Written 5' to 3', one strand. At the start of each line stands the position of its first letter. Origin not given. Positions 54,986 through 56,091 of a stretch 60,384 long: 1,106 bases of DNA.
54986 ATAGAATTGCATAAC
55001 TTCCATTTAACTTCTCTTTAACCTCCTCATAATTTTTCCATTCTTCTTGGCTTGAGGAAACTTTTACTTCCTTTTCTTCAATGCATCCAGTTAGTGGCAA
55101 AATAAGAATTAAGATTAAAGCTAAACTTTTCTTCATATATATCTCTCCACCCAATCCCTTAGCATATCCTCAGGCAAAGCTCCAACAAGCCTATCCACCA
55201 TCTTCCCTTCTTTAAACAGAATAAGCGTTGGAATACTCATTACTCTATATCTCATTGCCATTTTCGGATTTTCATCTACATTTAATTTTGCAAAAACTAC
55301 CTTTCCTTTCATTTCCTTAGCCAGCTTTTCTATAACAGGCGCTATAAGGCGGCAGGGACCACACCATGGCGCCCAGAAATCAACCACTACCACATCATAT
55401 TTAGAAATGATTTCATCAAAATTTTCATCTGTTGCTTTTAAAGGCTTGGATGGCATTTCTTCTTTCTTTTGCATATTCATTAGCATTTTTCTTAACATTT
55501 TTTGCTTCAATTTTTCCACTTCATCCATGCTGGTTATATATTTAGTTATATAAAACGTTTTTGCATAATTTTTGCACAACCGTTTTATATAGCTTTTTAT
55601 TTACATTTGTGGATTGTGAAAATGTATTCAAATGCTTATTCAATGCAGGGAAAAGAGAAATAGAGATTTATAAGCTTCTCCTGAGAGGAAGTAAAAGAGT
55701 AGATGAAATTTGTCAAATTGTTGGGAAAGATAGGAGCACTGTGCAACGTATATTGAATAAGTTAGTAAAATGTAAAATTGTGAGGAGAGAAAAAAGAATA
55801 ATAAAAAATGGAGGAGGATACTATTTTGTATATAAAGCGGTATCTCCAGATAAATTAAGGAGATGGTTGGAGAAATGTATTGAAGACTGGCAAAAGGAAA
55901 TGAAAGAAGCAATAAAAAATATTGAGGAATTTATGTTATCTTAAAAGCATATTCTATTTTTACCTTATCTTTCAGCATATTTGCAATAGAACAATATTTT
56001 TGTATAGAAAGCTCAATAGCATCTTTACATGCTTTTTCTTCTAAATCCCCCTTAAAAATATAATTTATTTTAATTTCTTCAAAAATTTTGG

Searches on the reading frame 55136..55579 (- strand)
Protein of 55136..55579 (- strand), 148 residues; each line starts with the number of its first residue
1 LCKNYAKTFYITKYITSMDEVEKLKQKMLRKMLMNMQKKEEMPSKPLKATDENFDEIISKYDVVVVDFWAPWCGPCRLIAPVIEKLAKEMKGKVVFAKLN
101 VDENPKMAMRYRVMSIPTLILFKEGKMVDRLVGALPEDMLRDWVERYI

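Call 5: search_protein_families(library=pfam, proteins=[window:55136-55579:-], max_evalue=1)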
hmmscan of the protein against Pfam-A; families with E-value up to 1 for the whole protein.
window:55136-55579:- (148 aa): 19 families
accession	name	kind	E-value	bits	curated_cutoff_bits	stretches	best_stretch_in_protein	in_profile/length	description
PF00085.26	Thioredoxin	-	8.8e-34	116.1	23.5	1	47-145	3-102/103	Thioredoxin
PF13098.12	Thioredoxin_2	-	7.9e-10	39.5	27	1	63-143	7-103/104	Thioredoxin-like domain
PF13905.12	Thioredoxin_8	-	1.9e-09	38.2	27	1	62-105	2-47/94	Thioredoxin-like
PF14595.12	Thioredoxin_9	-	2.5e-07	31.1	25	1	48-127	30-109/129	Thioredoxin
PF04756.19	OST3_OST6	-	2.8e-07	30.7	27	1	35-124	5-104/294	OST3 / OST6 family, transporter family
PF08534.16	Redoxin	-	9.3e-06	25.9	26.6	1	62-108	29-77/148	Redoxin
PF13192.12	Thioredoxin_3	-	1.9e-05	25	24.8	1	71-127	8-59/76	Thioredoxin domain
PF00578.27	AhpC-TSA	-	2.1e-05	24.9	26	1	60-138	24-104/124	AhpC/TSA family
PF07449.17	HyaE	-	0.0035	17.8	22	1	83-133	50-101/108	Hydrogenase-1 expression protein HyaE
PF07689.18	KaiB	-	0.0073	16.4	27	1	89-121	24-57/82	KaiB domain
PF12682.12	Flavodoxin_4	-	0.0081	16.1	24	1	55-146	68-154/155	Flavodoxin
PF13848.12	Thioredoxin_6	-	0.0086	16.4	27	1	81-123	115-159/184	Thioredoxin-like domain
PF13728.12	TraF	-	0.018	15.3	23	1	68-126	136-203/224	F plasmid transfer operon protein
PF06110.17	TXD17-like_Trx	-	0.019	15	23.1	1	71-126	36-100/119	Thioredoxin domain-containing protein 17-like, thioredoxin domain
PF20667.3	Sec10_N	-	0.037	14.6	27.4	1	10-62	4-59/118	Exocyst complex component Sec10, N-terminal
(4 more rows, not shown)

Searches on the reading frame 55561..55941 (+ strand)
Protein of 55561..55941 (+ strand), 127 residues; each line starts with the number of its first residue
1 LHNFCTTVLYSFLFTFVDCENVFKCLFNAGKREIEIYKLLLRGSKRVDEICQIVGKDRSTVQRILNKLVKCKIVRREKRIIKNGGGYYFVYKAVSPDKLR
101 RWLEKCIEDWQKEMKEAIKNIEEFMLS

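Call 5: search_protein_families(library=pfam, proteins=[window:55561-55941:+], max_evalue=1)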
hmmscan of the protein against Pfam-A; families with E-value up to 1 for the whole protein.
window:55561-55941:+ (127 aa): 27 families (the best 25 are shown)
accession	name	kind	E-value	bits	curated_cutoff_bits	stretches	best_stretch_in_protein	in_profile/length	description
PF01978.25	TrmB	-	1.6e-11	44.3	25.6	1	31-96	8-67/68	Sugar-specific transcriptional regulator TrmB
PF13551.12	HTH_29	-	1.5e-06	28.6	28.1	1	34-67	2-35/64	Winged helix-turn helix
PF01022.26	HTH_5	-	2.7e-06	27.6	22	1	34-75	5-46/47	Bacterial regulatory protein, arsR family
PF12802.13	MarR_2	-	0.0001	22.8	27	1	46-77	22-53/61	MarR family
PF09339.16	HTH_IclR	-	0.00011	22.3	22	1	46-77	20-51/52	IclR helix-turn-helix domain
PF13730.12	HTH_36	-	0.00017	21.7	25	1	47-73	28-54/55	Helix-turn-helix domain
PF25213.1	HVO_A0261_N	-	0.00069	19.9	35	1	33-78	13-58/86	HVO_A0261 N-terminal domain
PF24409.1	wHTH-PRTase_assc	-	0.0019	18.6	27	1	37-84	4-51/83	wHTH-PRTase associated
PF13545.12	HTH_Crp_2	-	0.004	17.5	27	1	48-81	26-60/70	Crp-like helix-turn-helix domain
PF13384.12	HTH_23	-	0.0045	17.2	24.6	1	42-67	16-40/50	Homeodomain-like domain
PF13412.12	HTH_24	-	0.0083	16.1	21.9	1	36-74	8-47/48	Winged helix-turn-helix DNA-binding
PF13518.12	HTH_28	-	0.0084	16.6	25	1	38-67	7-35/52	Helix-turn-helix domain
PF02002.24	TFIIE_alpha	-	0.009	16.3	22.9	1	30-120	12-102/105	TFIIE alpha subunit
PF03965.22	Penicillinase_R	-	0.0099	16.7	22.6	1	30-79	2-56/115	Penicillinase repressor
PF24270.1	HTH_Cmi2_C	-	0.014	16.1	27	1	35-78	79-122/125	Cmi2, C-terminal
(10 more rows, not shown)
